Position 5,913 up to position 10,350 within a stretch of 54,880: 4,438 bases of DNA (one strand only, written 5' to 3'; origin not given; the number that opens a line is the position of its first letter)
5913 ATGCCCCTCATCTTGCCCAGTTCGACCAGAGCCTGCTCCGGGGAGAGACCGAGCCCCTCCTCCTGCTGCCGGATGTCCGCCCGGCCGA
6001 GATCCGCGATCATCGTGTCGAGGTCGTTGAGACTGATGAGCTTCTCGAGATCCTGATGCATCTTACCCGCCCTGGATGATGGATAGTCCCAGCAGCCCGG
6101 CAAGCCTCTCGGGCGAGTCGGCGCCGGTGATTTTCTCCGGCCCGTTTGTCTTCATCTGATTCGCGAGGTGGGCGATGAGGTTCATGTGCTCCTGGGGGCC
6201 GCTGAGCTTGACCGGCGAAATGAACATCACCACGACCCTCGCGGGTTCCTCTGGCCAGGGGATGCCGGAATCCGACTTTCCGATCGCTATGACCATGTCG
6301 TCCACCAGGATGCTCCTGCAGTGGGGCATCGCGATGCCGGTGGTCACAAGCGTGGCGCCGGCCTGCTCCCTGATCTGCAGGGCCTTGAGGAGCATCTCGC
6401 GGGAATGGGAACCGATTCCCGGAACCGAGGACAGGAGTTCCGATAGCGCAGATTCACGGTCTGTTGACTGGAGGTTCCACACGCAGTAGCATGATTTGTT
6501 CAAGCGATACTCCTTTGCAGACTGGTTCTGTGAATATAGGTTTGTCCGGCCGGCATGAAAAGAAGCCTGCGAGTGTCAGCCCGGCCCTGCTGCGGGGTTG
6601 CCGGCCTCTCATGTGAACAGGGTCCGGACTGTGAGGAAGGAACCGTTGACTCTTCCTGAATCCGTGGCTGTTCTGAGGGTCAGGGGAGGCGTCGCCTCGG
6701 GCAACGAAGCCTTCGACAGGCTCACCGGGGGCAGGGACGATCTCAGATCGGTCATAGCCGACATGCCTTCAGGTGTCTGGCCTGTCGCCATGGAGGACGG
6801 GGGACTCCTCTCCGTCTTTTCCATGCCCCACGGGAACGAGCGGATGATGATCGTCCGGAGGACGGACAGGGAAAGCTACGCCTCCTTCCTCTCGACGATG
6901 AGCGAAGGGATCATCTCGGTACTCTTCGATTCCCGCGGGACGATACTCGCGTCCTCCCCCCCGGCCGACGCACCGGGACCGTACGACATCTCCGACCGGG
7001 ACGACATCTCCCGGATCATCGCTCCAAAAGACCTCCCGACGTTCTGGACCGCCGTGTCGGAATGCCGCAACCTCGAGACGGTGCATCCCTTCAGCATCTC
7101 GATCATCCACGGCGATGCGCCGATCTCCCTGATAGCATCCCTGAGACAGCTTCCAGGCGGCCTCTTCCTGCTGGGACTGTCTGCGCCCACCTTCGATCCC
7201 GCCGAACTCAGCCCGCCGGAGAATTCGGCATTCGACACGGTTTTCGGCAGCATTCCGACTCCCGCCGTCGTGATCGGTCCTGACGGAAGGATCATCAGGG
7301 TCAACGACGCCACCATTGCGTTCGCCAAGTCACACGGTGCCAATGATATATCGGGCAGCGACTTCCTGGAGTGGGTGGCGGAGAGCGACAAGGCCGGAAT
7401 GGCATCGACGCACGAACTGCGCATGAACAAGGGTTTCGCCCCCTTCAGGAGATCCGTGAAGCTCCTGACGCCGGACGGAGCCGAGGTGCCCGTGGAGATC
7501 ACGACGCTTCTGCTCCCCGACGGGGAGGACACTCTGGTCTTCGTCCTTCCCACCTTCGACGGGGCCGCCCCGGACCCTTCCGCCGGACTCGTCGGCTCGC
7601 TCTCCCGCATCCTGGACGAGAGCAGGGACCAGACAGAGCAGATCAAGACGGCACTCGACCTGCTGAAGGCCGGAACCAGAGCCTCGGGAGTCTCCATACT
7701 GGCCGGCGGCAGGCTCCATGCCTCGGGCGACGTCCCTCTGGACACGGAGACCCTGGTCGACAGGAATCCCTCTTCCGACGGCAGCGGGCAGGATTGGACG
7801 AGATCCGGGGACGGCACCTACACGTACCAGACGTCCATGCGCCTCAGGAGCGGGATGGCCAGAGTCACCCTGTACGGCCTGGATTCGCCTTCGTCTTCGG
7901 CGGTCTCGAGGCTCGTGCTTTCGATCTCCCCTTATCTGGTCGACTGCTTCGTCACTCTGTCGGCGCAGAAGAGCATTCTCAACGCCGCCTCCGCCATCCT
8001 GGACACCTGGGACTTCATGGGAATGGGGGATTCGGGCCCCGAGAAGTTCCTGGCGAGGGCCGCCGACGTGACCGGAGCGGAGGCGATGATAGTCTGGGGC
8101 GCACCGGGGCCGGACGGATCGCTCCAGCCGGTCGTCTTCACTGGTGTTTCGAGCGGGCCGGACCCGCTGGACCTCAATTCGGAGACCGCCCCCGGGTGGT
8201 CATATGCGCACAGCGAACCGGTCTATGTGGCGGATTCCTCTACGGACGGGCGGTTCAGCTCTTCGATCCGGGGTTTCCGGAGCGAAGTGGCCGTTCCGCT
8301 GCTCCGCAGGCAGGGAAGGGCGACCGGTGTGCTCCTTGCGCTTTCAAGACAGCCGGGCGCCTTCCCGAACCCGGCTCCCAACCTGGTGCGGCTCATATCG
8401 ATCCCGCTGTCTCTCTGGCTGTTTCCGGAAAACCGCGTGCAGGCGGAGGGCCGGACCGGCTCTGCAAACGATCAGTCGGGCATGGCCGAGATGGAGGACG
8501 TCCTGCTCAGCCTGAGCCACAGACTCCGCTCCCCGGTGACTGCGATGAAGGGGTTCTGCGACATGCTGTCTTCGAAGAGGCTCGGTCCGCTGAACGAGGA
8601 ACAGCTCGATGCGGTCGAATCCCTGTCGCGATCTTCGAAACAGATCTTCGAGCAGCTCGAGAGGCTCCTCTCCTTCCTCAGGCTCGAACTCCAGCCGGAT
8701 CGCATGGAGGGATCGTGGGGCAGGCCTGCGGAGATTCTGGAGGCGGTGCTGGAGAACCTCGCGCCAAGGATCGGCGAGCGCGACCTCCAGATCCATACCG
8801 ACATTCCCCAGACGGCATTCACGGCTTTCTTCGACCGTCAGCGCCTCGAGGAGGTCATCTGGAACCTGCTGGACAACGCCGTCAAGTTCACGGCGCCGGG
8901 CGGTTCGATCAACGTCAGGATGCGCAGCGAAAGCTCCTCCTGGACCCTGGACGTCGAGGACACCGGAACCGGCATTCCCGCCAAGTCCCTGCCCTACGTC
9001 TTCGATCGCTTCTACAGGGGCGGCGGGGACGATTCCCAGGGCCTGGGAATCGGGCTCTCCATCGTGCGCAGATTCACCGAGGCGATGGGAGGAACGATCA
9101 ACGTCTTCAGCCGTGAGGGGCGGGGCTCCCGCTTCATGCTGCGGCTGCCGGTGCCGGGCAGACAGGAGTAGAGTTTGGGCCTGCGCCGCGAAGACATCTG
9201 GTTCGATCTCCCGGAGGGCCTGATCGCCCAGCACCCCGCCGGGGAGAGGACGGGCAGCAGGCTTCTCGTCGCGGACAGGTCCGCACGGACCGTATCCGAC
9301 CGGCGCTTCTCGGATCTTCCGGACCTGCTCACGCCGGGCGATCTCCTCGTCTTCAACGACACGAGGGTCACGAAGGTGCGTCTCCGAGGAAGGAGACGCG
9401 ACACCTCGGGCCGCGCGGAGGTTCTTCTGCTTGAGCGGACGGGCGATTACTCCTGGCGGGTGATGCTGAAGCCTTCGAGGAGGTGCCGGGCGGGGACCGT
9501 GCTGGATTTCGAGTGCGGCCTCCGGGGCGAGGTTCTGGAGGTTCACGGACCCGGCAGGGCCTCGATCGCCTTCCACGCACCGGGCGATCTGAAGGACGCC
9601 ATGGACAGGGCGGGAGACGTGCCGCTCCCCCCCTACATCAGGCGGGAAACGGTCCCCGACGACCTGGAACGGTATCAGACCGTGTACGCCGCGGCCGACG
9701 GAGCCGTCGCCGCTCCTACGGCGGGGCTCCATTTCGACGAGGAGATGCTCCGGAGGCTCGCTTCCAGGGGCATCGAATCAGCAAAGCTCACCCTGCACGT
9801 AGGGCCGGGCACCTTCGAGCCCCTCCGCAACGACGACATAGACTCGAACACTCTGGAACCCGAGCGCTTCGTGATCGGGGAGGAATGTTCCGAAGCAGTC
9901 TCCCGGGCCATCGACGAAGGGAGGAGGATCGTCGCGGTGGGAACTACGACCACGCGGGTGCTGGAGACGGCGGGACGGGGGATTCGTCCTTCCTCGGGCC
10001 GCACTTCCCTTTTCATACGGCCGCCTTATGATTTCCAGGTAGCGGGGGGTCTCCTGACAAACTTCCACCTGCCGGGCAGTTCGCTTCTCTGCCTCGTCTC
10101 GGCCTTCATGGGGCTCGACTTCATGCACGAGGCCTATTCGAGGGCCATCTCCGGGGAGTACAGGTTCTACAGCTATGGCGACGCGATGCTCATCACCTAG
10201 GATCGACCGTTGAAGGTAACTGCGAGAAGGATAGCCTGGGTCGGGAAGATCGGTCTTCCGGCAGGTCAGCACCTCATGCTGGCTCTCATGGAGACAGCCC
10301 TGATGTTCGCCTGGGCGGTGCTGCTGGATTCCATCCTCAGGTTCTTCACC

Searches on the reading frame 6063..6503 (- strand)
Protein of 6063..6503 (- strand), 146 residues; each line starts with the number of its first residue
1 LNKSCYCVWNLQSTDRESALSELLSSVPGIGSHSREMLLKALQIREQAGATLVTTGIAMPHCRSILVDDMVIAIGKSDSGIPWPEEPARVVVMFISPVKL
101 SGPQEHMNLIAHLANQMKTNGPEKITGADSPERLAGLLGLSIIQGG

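Call 78: search_protein_families(library=pfam, proteins=[window:6063-6503:-], max_evalue=0.0001)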
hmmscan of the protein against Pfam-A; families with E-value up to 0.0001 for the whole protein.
window:6063-6503:- (146 aa): 1 family
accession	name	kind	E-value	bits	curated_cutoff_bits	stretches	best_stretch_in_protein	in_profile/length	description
PF00359.27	PTS_EIIA_2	-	2e-14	54.2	27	1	10-120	11-122/144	Phosphoenolpyruvate-dependent sugar phosphotransferase system, EIIA 2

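Call 79: search_protein_families(library=ncbifam, proteins=[window:6063-6503:-], max_evalue=0.001)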
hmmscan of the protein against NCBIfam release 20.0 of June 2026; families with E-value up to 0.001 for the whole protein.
window:6063-6503:- (146 aa): 4 families
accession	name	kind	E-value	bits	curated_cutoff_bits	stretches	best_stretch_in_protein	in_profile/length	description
TIGR00848.1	fruA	subfamily_domain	1.2e-16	60.8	103.5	1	6-119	6-122/129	fructose PTS transporter subunit IIA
NF007389.0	PRK09913.1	equivalog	1.9e-09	37.6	151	1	9-117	11-121/148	PTS fructose transporter subunit IIA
NF007293.0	PRK09765.1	equivalog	1.1e-07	30.7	763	1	10-135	16-146/639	PTS 2-O-a-mannosyl-D-glycerate transporter subunit IIABC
TIGR01419.1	nitro_reg_IIA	equivalog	6.6e-05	22.8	138.7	1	18-121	22-125/145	PTS IIA-like nitrogen regulatory protein PtsN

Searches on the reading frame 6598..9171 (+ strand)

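Call 76: search_protein_families(library=pfam, proteins=[window:6598-9171:+], max_evalue=0.0001)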
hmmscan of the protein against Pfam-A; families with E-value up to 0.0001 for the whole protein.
window:6598-9171:+ (857 aa): 3 families
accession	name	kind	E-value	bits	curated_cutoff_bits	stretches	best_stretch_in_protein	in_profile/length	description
PF02518.31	HATPase_c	-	7.3e-29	100.9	26.4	1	746-853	2-110/111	Histidine kinase-, DNA gyrase B-, and HSP90-like ATPase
PF00512.31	HisKA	-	3.6e-11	43.4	26.9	1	633-697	3-64/66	His Kinase A (phospho-acceptor) domain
PF13185.12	GAF_2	-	6.3e-05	23.6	28.6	0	525-590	51-117/136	GAF domain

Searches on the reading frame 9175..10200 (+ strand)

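Call 76: search_protein_families(library=pfam, proteins=[window:9175-10200:+], max_evalue=0.0001)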
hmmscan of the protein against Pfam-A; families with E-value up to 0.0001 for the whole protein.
window:9175-10200:+ (341 aa): 1 family
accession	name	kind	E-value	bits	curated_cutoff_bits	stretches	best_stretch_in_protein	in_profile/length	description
PF02547.20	Queuosine_synth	-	4.5e-119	397.8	25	1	7-340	3-322/322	Queuosine biosynthesis protein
